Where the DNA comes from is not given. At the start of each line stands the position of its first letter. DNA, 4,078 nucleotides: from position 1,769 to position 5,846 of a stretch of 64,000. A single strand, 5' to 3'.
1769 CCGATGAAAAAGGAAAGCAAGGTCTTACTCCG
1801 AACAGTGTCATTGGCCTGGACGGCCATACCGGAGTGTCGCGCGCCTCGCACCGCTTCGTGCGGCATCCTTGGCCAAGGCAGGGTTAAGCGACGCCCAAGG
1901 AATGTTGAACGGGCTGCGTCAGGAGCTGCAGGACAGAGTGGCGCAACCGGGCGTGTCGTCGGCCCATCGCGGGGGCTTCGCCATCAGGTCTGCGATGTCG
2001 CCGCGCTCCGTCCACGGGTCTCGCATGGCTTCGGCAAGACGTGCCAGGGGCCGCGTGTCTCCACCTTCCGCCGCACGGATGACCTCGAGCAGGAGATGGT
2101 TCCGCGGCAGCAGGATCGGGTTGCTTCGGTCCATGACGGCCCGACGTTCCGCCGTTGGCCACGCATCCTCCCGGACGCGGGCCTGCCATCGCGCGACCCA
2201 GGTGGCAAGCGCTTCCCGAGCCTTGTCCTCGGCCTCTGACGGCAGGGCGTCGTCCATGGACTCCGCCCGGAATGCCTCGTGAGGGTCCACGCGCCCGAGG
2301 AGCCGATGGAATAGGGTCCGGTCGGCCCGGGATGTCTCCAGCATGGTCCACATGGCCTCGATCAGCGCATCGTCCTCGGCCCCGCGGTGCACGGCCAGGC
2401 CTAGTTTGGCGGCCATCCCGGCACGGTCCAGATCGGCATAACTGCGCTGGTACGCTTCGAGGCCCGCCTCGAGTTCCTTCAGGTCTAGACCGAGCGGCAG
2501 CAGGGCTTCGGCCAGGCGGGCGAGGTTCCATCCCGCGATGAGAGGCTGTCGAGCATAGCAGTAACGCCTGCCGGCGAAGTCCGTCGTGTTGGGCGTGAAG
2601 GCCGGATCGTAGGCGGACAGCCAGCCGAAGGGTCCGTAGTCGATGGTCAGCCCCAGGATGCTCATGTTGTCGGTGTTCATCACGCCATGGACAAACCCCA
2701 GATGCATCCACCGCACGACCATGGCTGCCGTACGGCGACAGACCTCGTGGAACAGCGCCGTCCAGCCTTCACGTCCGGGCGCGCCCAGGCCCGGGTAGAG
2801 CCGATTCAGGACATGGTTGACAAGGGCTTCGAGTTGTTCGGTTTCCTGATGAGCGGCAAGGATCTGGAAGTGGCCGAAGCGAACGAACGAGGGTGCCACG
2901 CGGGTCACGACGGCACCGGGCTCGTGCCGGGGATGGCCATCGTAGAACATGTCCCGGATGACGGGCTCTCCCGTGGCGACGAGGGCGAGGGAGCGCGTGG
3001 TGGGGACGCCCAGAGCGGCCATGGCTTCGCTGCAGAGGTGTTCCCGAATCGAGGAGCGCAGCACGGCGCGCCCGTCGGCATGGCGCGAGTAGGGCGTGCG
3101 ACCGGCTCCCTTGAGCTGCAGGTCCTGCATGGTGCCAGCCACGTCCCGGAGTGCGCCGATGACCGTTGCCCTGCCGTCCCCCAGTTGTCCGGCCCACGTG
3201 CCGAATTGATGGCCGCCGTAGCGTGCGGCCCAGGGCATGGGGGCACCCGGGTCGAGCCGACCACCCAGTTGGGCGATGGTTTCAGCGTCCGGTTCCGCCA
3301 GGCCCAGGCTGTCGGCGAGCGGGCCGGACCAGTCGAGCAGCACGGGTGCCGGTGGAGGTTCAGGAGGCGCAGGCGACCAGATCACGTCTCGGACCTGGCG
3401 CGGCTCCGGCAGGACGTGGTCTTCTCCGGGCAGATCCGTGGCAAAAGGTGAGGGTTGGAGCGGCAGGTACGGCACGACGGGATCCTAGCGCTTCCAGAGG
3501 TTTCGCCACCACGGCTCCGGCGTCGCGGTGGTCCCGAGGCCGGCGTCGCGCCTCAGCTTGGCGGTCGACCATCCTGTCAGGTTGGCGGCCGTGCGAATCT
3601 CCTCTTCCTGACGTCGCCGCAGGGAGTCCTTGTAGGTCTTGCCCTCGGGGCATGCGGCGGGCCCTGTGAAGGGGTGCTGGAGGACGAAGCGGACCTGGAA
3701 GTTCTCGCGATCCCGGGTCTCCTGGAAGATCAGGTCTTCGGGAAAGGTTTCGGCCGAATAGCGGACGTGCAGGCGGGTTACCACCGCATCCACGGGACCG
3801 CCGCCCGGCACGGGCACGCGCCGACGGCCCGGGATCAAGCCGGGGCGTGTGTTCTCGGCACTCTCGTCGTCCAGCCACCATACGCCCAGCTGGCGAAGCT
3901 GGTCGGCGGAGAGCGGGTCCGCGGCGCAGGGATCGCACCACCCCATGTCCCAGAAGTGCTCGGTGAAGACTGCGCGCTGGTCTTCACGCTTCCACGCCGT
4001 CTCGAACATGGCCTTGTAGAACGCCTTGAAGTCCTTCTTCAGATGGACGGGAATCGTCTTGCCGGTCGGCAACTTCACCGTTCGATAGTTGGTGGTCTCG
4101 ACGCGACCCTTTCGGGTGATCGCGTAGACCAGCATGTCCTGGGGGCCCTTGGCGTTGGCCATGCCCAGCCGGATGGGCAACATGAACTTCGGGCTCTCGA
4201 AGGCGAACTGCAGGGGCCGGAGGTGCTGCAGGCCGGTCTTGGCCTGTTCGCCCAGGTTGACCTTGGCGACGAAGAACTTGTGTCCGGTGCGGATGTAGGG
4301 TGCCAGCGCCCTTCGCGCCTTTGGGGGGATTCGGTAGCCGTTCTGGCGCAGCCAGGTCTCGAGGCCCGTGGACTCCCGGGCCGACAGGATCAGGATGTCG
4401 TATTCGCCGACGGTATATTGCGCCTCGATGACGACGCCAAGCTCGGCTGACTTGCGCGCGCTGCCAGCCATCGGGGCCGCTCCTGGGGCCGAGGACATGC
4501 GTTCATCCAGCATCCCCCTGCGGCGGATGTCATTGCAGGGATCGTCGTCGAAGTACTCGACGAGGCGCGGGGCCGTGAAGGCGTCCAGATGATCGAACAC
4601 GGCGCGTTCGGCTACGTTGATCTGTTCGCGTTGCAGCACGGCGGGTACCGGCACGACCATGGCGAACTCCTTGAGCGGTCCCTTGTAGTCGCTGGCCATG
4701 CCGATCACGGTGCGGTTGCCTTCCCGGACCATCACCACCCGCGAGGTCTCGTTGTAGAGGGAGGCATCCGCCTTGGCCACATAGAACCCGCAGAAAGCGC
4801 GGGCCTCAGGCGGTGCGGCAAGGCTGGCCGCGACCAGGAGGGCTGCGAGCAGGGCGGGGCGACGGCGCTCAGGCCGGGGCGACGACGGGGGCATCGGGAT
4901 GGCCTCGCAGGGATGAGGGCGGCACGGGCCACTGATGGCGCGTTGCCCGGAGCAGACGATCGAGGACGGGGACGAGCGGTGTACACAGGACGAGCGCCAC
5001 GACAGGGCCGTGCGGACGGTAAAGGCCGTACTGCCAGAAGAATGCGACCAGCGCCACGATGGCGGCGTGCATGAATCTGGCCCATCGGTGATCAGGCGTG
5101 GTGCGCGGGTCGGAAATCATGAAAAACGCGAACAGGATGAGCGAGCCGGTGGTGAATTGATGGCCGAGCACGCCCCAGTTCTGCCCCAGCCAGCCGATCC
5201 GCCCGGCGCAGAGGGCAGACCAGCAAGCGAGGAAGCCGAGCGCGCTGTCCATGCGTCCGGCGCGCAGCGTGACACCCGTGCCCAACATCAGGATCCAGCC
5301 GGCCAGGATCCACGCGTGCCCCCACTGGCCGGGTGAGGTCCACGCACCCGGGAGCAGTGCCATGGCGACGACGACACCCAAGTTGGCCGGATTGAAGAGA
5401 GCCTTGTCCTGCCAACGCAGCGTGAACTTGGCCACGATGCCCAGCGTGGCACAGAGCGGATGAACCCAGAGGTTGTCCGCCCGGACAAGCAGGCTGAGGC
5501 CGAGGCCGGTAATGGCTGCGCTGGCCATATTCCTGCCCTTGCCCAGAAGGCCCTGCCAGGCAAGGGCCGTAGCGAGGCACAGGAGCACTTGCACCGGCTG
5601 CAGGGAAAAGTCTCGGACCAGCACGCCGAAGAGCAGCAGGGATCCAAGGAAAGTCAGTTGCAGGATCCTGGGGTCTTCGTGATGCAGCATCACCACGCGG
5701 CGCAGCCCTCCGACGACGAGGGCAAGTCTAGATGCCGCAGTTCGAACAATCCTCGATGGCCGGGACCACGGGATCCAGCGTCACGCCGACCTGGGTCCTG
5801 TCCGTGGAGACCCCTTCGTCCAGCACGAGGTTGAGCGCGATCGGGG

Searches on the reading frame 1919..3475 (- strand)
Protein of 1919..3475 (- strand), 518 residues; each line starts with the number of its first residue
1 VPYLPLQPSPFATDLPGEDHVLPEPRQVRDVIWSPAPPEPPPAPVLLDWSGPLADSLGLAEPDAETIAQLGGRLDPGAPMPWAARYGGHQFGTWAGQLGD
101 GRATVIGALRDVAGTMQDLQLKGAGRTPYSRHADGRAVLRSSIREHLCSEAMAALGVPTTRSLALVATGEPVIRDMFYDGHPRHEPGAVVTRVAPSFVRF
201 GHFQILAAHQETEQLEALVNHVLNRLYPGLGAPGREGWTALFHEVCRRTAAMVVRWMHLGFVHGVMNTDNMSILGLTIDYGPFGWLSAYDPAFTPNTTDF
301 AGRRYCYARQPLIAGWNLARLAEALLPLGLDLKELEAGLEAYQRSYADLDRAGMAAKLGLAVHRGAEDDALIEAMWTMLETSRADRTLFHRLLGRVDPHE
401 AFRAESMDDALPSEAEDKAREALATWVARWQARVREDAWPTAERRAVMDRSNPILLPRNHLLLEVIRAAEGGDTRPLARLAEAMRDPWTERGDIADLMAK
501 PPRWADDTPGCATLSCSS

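Call 66: search_protein_families(library=pfam, proteins=[window:1919-3475:-], max_evalue=0.001)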
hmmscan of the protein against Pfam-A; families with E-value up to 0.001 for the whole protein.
window:1919-3475:- (518 aa): 1 family
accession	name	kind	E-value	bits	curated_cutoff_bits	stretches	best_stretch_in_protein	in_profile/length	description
PF02696.19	SelO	-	2e-116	389.9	22.8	1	38-484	24-465/466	Protein adenylyltransferase SelO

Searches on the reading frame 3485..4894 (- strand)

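Call 66: search_protein_families(library=pfam, proteins=[window:3485-4894:-], max_evalue=0.001)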
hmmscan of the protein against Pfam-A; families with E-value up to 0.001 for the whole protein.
window:3485-4894:- (469 aa): 1 family
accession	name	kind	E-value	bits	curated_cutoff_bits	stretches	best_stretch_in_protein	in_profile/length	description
PF10092.14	DUF2330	-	2.8e-77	260.1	24.7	1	30-390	2-278/279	Uncharacterized protein conserved in bacteria (DUF2330)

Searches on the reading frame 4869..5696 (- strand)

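Call 66: search_protein_families(library=pfam, proteins=[window:4869-5696:-], max_evalue=0.001)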
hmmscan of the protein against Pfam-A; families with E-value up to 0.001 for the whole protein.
window:4869-5696:- (275 aa): 1 family
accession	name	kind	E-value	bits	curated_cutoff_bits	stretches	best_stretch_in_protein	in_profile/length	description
PF03116.20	NQR2_RnfD_RnfE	-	1.5e-10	41.4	27.7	1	122-251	170-292/296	NQR2, RnfD, RnfE family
